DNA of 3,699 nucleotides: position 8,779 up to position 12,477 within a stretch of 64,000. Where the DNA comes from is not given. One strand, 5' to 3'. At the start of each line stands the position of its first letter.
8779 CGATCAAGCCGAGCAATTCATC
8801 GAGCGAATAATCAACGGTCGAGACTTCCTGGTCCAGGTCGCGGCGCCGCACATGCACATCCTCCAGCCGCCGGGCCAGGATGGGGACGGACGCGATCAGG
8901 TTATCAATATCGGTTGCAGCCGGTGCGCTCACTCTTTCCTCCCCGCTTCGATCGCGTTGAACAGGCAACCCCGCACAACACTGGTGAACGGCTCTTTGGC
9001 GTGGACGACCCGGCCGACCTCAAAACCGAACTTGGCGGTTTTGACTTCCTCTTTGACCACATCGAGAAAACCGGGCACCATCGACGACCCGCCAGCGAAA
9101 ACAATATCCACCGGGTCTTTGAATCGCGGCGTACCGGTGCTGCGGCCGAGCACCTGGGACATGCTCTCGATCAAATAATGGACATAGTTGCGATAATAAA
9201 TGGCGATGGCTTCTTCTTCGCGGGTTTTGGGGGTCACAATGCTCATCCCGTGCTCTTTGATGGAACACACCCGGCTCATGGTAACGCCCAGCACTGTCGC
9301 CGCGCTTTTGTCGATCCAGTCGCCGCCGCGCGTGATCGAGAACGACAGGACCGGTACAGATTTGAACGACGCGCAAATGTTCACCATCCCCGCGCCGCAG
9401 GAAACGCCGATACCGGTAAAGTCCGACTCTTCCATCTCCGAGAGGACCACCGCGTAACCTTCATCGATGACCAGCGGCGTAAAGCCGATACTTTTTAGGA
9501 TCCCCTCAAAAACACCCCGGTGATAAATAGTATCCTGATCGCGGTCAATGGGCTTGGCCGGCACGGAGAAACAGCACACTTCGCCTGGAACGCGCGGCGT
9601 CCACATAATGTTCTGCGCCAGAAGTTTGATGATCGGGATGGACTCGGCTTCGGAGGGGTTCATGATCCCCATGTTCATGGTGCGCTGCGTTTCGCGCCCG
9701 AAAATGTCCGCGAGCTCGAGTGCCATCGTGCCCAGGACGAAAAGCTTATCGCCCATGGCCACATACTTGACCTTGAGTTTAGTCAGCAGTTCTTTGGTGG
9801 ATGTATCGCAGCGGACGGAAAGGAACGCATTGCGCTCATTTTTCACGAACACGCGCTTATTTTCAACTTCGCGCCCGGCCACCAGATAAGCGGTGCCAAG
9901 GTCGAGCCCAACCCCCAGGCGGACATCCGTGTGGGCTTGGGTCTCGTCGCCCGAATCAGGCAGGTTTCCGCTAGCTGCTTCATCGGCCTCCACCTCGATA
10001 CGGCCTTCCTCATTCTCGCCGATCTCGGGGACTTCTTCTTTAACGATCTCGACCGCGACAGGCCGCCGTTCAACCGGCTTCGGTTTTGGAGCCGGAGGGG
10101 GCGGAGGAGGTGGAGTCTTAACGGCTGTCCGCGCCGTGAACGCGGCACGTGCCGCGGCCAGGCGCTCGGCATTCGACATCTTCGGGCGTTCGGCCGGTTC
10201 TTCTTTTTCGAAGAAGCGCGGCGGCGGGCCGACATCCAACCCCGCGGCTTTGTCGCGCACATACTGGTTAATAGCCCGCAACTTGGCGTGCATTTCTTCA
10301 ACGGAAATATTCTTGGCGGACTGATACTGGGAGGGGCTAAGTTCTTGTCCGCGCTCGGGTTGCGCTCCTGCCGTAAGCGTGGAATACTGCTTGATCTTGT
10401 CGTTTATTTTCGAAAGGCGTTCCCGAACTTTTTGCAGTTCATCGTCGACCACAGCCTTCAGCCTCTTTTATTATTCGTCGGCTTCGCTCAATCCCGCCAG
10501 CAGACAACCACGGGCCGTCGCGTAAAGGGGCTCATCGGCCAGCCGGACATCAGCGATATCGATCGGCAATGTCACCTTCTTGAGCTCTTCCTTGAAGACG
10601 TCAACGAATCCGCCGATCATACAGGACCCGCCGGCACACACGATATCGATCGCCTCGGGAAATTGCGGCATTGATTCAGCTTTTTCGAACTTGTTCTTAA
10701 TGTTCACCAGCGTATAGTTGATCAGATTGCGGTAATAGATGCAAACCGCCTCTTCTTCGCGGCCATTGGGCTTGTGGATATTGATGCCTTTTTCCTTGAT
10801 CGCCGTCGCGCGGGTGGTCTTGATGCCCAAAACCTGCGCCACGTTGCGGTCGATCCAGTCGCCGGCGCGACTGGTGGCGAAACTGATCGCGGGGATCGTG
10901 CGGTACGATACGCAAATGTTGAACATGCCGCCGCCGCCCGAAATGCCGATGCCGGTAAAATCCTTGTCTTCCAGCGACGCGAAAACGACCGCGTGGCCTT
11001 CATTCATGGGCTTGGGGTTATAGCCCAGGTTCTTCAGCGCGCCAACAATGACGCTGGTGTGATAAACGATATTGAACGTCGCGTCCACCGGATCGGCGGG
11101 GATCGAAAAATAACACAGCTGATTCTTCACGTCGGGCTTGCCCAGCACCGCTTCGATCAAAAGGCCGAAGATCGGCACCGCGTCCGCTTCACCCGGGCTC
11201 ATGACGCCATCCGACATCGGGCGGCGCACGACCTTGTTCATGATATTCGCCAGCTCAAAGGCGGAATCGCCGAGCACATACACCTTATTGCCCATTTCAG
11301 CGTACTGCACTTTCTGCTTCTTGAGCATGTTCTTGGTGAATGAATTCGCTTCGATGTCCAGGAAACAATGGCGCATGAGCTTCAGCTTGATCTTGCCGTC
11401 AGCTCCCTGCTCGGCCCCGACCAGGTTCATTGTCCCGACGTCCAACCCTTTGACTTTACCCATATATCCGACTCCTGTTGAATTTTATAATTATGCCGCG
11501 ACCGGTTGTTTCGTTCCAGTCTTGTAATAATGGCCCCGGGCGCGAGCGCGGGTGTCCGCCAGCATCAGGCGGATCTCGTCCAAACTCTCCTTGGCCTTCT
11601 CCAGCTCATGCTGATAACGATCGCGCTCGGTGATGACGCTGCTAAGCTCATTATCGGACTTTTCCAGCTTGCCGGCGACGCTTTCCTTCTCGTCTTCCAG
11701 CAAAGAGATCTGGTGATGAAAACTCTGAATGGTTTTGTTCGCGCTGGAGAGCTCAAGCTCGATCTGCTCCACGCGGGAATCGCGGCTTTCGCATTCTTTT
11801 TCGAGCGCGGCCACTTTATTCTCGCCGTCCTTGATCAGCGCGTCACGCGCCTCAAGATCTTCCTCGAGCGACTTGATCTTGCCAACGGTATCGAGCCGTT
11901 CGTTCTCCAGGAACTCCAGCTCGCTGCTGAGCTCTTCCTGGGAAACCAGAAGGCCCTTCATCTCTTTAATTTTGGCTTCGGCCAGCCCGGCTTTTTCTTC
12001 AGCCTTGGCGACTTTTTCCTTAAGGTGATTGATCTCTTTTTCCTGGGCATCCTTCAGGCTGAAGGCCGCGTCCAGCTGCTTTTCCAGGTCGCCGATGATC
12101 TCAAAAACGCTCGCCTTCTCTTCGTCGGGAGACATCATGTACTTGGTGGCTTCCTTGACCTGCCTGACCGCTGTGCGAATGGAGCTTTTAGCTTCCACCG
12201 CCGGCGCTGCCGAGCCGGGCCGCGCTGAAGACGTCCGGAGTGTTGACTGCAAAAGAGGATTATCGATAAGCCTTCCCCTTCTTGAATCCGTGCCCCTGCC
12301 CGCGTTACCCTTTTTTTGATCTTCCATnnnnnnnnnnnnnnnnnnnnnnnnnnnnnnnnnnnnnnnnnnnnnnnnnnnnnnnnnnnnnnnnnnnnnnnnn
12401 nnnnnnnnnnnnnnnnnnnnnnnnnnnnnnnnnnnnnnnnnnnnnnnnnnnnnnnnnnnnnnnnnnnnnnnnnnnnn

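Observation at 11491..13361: ParA/MinD-type ATPase flanked by a small Lys-rich protein and a basic-IDR coiled-coil protein, resembling McdAB organelle positioning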

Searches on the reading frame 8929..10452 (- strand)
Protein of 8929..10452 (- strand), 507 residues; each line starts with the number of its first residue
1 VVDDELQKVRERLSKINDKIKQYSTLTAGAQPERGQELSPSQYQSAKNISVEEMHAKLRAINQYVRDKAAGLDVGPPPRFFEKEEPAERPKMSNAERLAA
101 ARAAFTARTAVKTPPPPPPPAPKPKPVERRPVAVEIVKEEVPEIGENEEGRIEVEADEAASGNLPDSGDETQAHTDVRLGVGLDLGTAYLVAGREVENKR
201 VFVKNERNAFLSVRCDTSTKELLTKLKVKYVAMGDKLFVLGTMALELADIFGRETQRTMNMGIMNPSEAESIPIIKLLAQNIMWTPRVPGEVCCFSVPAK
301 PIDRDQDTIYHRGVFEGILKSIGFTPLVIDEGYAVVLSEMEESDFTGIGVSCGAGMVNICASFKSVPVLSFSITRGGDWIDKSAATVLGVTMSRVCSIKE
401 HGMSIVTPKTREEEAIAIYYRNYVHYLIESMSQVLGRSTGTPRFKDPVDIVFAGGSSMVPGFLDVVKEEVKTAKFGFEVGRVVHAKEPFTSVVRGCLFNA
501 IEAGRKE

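Call 3: search_protein_families(library=pfam, proteins=[window:8929-10452:-], max_evalue=0.01)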
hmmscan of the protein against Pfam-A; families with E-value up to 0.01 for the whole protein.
window:8929-10452:- (507 aa): 1 family
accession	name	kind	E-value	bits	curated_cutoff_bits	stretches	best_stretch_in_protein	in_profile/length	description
PF25216.1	Volactin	-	4.9e-79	266.6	35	1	181-500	3-321/321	Volactin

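Call 4: search_protein_families(library=ncbifam, proteins=[window:8929-10452:-], max_evalue=0.01)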
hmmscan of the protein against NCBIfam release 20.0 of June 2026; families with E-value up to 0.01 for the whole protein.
window:8929-10452:- (507 aa): 1 family
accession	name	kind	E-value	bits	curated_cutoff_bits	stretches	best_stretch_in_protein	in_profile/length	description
NF040964.1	MamK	subfamily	0.00033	19.8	400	0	325-386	126-187/335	MamK family actin-like protein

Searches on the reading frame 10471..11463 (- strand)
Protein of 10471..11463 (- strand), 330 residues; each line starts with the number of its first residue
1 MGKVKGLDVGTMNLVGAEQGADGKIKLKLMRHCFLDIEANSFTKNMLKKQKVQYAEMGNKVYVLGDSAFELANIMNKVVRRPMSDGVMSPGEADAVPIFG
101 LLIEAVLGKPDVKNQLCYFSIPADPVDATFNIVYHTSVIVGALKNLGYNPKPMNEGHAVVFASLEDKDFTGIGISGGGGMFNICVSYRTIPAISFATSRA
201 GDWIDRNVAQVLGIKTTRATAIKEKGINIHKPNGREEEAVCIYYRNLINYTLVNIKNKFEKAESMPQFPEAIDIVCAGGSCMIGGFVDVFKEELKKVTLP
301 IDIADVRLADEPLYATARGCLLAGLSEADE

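Call 3: search_protein_families(library=pfam, proteins=[window:10471-11463:-], max_evalue=0.01)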
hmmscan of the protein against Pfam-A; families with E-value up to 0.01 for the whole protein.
window:10471-11463:- (330 aa): 1 family
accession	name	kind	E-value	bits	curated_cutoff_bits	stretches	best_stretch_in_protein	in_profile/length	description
PF25216.1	Volactin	-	8.6e-79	265.8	35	1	5-323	3-320/321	Volactin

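Call 4: search_protein_families(library=ncbifam, proteins=[window:10471-11463:-], max_evalue=0.01)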
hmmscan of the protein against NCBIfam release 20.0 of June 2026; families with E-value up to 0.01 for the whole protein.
window:10471-11463:- (330 aa): 1 family
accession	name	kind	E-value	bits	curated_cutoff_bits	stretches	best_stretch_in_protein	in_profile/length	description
NF040964.1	MamK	subfamily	2.6e-06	26.7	400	0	57-212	39-189/335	MamK family actin-like protein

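Call 24: find_homologous_proteins(query=window:10471-11463:-)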
Query window:10471-11463:- (330 aa): 2126 proteins with E <= 0.001 among 5272 candidates; the best 120 are listed.
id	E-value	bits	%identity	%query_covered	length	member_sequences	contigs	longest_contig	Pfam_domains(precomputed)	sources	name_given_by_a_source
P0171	5.3e-196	668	91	100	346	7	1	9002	PF25216.1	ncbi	-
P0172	1.4e-193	660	89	100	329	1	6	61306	PF25216.1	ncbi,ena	-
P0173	1.3e-191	654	88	100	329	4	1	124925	PF25216.1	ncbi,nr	ncbi:MAG: cell division FtsA domain-containing protein [Candidatus Omnitrophica bacterium]|nr:cell d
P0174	2.2e-186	637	84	100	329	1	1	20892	PF25216.1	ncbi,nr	ncbi:MAG: cell division FtsA domain-containing protein [Candidatus Omnitrophica bacterium]|nr:cell d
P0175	3.4e-179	613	81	100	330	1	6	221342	PF25216.1,PF14450.13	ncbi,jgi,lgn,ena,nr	ncbi:MAG TPA: hypothetical protein DD723_01435 [Candidatus Omnitrophica bacterium]|nr:MAG: hypotheti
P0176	5.3e-173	593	80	99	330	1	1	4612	PF25216.1,PF14450.13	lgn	-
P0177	4.2e-172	590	81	98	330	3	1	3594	PF25216.1,PF14450.13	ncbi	-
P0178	3.0e-170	584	79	99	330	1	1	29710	PF25216.1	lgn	-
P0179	1.7e-166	571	77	98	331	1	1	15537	PF25216.1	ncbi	-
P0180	2.7e-166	571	76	100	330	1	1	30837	PF25216.1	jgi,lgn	jgi:hypothetical protein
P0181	8.2e-165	566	78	98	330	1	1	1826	PF25216.1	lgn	-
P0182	1.5e-163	562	75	99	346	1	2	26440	PF25216.1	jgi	-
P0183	2.8e-163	561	77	98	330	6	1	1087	PF25216.1,PF14450.13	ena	-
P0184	7.8e-160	550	73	100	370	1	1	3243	PF25216.1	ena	-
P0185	1.2e-159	549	74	98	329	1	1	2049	PF25216.1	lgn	-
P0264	3.7e-130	452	59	98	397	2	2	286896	PF25216.1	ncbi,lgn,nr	ncbi:MAG: hypothetical protein VX764_00205 [Planctomycetota bacterium]|nr:hypothetical protein [Plan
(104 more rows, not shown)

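Call 27: find_encoding_contigs(protein=P0264, flank=8000, max_places=2)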
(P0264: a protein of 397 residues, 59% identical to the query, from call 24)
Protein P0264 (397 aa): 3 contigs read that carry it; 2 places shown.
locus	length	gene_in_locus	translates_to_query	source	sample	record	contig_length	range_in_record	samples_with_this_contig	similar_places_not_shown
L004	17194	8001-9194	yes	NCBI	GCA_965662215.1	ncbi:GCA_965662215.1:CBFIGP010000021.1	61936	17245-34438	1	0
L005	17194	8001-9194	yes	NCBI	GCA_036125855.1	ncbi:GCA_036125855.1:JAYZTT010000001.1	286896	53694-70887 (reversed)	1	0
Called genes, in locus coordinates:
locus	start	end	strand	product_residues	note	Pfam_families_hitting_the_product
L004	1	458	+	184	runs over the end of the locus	-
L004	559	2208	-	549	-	PF00140:Sigma70_r1_2, PF04542:Sigma70_r2, PF04539:Sigma70_r3, PF04545:Sigma70_r4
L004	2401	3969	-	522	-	PF00158:Sigma54_activat, PF14532:Sigma54_activ_2, PF07728:AAA_5 (weak), PF25601:AAA_lid_14, PF02954:HTH_8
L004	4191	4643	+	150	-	PF00334:NDK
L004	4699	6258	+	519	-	PF05833:NFACT_N, PF05670:NFACT-R_1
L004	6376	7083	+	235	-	-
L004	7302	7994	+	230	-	-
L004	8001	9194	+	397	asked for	PF25216:Volactin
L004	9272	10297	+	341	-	PF13485:Peptidase_MA_2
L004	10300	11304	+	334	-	PF00155:Aminotran_1_2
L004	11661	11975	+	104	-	-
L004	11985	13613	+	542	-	PF03109:ABC1, PF01163:RIO1 (faint), PF01636:APH (faint), PF27536:UbiB_helical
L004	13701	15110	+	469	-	PF00919:UPF0004, PF04055:Radical_SAM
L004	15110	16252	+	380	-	PF00383:dCMP_cyt_deam_1, PF14437:MafB19-deam (weak), PF01872:RibD_C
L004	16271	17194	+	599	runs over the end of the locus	-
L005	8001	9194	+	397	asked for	PF25216:Volactin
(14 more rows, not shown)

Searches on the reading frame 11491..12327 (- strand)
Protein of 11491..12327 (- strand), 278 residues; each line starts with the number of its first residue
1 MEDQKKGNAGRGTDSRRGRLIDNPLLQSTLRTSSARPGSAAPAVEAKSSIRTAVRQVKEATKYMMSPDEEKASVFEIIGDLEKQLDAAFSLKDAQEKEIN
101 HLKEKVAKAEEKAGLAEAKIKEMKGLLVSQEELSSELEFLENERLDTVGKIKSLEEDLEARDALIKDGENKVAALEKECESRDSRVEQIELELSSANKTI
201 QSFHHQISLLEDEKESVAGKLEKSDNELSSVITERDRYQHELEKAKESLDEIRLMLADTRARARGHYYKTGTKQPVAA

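Call 3: search_protein_families(library=pfam, proteins=[window:11491-12327:-], max_evalue=0.01)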
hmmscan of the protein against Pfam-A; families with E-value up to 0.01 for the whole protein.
window:11491-12327:- (278 aa): 5 families
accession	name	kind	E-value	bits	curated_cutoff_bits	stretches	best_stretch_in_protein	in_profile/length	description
PF00261.25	Tropomyosin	-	0.00041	20.3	38.6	0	80-252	24-193/242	Tropomyosin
PF19220.6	Rod_CreS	-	0.0011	18.6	100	1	130-264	22-156/359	Crescentin, rod domain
PF05911.16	FPP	-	0.0012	17.6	40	1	58-182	695-816/871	Filament-like plant protein, long coiled-coil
PF24423.1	OVT1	-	0.002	18.9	30.9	0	210-253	6-49/100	Major antigen, helical domain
PF10473.14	CENP-F_leu_zip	-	0.005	17.3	34.5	1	169-259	23-106/140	Leucine-rich repeats of kinetochore protein Cenp-F/LEK1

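Call 4: search_protein_families(library=ncbifam, proteins=[window:11491-12327:-], max_evalue=0.01)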
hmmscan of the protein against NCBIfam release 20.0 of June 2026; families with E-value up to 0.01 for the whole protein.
window:11491-12327:- (278 aa): 12 families
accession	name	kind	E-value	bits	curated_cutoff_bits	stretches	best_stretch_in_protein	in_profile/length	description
TIGR02168.1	SMC_prok_B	equivalog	4.5e-11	41.3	567.35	1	44-269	731-953/1181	chromosome segregation protein SMC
TIGR02169.1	SMC_prok_A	equivalog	4.3e-08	31.3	729.4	1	45-253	707-924/1165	chromosome segregation protein SMC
NF045487.1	ASRP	equivalog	2.9e-06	26.2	300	1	151-256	343-469/593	archaea-specific SMC-related protein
NF041035.1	Rad50_Halo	equivalog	3.6e-06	25.7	1000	1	50-262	228-441/883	DNA double-strand break repair ATPase Rad50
NF002572.0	PRK02224.1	equivalog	3.9e-06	25.5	1087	1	51-262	229-441/888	DNA double-strand break repair ATPase Rad50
TIGR04523.1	Mplasa_alph_rch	subfamily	2.7e-05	22.3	270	1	80-252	451-622/745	helix-rich protein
NF041034.1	Rad50_Sulf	equivalog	3.9e-05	21.7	1000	1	47-251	495-708/872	DNA double-strand break repair ATPase Rad50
NF003034.1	PRK03918.1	equivalog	0.0005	18.2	700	1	54-256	164-354/878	DNA double-strand break repair ATPase Rad50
NF008438.0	PRK11281.1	equivalog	0.00097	17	991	1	45-248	36-235/1113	mechanosensitive channel MscK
NF038350.1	taxis_HmpF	equivalog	0.0028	16.1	200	1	130-232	447-549/553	pilus motility taxis protein HmpF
NF047515.1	SpiroCoCo_C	equivalog_domain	0.0045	16.2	125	0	86-144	31-89/313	SpiroCoCo family coiled-coil protein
NF038218.1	IcmG_DotF_IVB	equivalog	0.009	15.7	200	1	167-233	121-187/266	type IVB secretion system protein IcmG/DotF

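Call 23: find_homologous_proteins(query=window:11491-12327:-)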
Query window:11491-12327:- (278 aa): 50 proteins with E <= 0.001 among 4833 candidates.
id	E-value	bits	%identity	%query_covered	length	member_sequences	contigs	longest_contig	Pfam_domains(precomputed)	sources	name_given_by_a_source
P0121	3.4e-139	480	87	100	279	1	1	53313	PF19220.7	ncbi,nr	ncbi:MAG: hypothetical protein HQL20_05345 [Candidatus Omnitrophica bacterium]|nr:hypothetical prote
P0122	2.0e-113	396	73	98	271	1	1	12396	-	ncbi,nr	ncbi:MAG: hypothetical protein HQL16_07595 [Candidatus Omnitrophica bacterium]|nr:hypothetical prote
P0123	4.7e-111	388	75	97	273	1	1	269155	-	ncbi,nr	ncbi:MAG: hypothetical protein HQL26_00445 [Candidatus Omnitrophica bacterium]|nr:hypothetical prote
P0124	2.2e-110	386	71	98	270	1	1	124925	-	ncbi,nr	ncbi:MAG: hypothetical protein HQL12_06160 [Candidatus Omnitrophica bacterium]|nr:hypothetical prote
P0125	1.1e-109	384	72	98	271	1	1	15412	-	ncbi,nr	ncbi:MAG: hypothetical protein HQL18_02940 [Candidatus Omnitrophica bacterium]|nr:hypothetical prote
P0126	1.9e-107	376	72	97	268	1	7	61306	-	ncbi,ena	-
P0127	1.5e-105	370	70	97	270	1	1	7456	-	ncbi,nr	ncbi:MAG: hypothetical protein HQL21_08335 [Candidatus Omnitrophica bacterium]|nr:hypothetical prote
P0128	1.0e-103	364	70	94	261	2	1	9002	-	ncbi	-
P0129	3.2e-101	356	69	94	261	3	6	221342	-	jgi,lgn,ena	-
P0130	1.6e-100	354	69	94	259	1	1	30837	PF19220.7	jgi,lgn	jgi:chromosome segregation protein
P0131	1.3e-91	325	64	97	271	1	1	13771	-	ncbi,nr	ncbi:MAG: hypothetical protein HQL28_03210 [Candidatus Omnitrophica bacterium]|nr:hypothetical prote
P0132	6.9e-89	316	63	97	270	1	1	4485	-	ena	-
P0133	1.3e-84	302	60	96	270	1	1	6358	PF24161.2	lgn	-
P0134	9.5e-77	276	58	96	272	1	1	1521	-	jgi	jgi:chromosome segregation protein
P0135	6.1e-73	263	64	74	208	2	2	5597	-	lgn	-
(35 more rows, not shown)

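Call 41: find_related_loci(query=A1, collection=metagenome_contigs, flank=10000)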
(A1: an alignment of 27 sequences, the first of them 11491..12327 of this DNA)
Query A1 (278 aa) in metagenome_contigs; peptide patterns used: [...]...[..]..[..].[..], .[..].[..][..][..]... (x = any residue, [..] = any of these).
600 stretches matched a pattern (row limit reached: there are more); 8 encode a relative of the query (tblastn E <= 1e-3); 8 distinct loci.
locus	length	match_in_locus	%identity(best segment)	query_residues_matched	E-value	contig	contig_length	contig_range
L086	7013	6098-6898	68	6-274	4e-117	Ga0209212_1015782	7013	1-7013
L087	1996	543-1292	58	18-270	7e-88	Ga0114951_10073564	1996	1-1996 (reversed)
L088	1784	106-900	55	4-270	6e-87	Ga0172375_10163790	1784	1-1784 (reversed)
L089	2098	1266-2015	54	18-270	2e-79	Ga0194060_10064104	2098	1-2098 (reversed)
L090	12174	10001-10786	58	15-276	2e-76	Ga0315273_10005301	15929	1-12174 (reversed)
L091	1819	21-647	61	62-270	4e-78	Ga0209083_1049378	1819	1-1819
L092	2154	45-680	44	58-269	2e-48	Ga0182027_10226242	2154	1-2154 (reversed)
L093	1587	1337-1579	42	40-102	4e-9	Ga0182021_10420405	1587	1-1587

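Call 60: predict_structure(alignment_id=A3)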
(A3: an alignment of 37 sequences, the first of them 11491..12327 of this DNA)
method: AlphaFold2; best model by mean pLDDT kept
length: 278 residues; sequences in the alignment: 37
mean_pLDDT: 80.9   pTM: 0.35
mean pLDDT of the five models: 80.9, 79.8, 79.3, 79.3, 79.0
residues with pLDDT >= 90: 178; 70-90: 19; 50-70: 17; < 50: 64
segments of 3 or more residues with pLDDT < 50: 1-22, 29-51, 55-64, 273-278
pLDDT, mean of each block of 10 residues (from residue 1): 45 43 50 40 44 48 59 85 91 94 95 95 96 96 97 98 98 98 98 98 98 97 97 96 95 91 68 46
secondary structure, 60 per line:
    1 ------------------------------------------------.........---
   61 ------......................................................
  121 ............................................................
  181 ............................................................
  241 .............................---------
elements in order: H49-57 H67-269
